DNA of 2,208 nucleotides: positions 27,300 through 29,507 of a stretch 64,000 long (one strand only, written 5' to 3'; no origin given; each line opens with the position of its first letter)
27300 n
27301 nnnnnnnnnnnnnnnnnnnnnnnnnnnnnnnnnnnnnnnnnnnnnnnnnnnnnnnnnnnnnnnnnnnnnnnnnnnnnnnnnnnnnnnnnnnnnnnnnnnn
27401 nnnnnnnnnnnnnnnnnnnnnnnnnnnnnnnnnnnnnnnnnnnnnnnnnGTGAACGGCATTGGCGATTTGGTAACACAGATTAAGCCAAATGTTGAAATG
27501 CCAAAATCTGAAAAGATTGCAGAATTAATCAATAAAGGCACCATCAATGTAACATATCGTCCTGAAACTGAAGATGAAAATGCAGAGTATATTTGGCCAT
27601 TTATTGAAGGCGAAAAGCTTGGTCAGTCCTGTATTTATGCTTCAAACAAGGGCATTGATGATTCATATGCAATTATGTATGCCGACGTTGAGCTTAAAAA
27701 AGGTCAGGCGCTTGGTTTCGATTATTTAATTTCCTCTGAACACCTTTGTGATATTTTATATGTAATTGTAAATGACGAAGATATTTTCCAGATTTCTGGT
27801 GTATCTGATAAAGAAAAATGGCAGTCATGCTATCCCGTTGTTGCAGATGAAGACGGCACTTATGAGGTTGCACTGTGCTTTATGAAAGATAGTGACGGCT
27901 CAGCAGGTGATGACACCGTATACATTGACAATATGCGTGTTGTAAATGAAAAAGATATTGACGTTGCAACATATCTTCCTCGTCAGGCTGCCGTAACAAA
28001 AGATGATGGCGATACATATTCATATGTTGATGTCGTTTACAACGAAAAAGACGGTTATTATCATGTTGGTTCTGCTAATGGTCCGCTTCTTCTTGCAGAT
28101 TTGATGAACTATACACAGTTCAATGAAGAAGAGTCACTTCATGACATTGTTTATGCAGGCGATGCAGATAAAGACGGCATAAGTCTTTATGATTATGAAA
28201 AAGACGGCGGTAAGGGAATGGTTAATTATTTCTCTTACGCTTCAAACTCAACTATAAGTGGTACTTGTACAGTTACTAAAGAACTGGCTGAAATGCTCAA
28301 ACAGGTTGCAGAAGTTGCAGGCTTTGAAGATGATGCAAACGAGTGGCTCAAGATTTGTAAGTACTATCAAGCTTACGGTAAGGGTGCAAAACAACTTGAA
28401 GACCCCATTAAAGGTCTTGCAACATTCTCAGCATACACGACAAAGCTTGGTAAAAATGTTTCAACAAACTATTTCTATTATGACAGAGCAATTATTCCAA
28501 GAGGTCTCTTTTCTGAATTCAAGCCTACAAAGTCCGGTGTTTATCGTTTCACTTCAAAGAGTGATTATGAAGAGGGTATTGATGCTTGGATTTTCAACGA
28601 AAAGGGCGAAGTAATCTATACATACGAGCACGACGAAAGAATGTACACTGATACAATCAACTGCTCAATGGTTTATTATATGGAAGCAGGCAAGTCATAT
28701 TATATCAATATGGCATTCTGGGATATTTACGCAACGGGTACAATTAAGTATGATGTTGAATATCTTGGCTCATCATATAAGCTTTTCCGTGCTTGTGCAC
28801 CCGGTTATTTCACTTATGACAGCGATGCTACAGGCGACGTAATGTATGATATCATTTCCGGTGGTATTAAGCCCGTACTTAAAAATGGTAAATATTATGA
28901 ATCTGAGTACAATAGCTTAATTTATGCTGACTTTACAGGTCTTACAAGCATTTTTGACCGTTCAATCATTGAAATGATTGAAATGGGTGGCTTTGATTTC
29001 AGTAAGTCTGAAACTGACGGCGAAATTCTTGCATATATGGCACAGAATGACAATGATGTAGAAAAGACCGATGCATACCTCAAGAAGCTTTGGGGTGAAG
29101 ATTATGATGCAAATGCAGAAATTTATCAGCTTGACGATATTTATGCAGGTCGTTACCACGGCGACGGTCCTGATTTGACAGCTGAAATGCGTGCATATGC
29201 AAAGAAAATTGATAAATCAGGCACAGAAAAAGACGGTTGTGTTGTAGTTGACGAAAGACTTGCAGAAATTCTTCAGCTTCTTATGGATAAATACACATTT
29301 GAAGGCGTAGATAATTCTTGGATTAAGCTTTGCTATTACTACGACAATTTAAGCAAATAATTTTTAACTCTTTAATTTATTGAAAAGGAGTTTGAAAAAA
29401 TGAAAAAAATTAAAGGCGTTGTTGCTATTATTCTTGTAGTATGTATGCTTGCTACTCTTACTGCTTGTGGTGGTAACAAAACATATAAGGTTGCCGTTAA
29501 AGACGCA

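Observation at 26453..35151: Six-gene cluster of anchored, modular surface proteins that I cannot map to a characterised system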

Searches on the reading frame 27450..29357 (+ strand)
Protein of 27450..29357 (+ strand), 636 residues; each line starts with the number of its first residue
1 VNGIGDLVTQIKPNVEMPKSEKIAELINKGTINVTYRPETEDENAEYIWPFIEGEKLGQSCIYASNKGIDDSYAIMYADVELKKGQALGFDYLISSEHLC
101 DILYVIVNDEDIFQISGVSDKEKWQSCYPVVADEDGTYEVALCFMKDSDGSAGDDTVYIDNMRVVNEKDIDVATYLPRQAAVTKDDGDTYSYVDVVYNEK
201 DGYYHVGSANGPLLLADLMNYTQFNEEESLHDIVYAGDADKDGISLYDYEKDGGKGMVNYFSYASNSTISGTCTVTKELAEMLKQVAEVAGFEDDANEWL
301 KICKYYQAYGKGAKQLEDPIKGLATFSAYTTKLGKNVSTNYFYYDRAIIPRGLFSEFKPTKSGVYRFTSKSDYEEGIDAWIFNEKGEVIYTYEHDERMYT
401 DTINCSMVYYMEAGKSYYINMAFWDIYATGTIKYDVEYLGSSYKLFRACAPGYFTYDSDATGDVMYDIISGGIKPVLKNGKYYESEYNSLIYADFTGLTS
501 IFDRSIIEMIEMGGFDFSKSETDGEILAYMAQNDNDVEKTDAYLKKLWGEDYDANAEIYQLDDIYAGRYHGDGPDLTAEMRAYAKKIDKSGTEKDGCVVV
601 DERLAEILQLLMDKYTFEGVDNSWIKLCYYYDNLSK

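Call 23: search_solved_structures(query=window:27450-29357:+, max_evalue=10)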
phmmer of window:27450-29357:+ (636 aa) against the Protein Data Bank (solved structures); distinct sequences matched with E-value up to 10: 7.
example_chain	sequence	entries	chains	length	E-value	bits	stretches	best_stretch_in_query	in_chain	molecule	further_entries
4qwq_B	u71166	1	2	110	0.079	14.8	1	506-557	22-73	Response regulator SaeR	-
4u88_A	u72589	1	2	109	0.093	14.5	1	507-557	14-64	Transcriptional regulator SaeR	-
4xyl_A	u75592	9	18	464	1.2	10.9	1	147-213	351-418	alpha subunit of Acyl-CoA synthetase (NDP forming) | Acyl-CoA synthetase (NDP forming) | alpha subunit of acetyl-CoA synthetase (NDP forming)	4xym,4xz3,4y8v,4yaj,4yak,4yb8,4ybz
1pqu_A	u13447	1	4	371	1.5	10.5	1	269-327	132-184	Aspartate-semialdehyde dehydrogenase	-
1pu2_A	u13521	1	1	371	1.5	10.5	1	269-327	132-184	Aspartate-semialdehyde dehydrogenase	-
1ps8_A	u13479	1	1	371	1.5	10.5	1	269-327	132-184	Aspartate semialdehyde dehydrogenase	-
1nwc_A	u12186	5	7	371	1.5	10.5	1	269-327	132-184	Aspartate-semialdehyde dehydrogenase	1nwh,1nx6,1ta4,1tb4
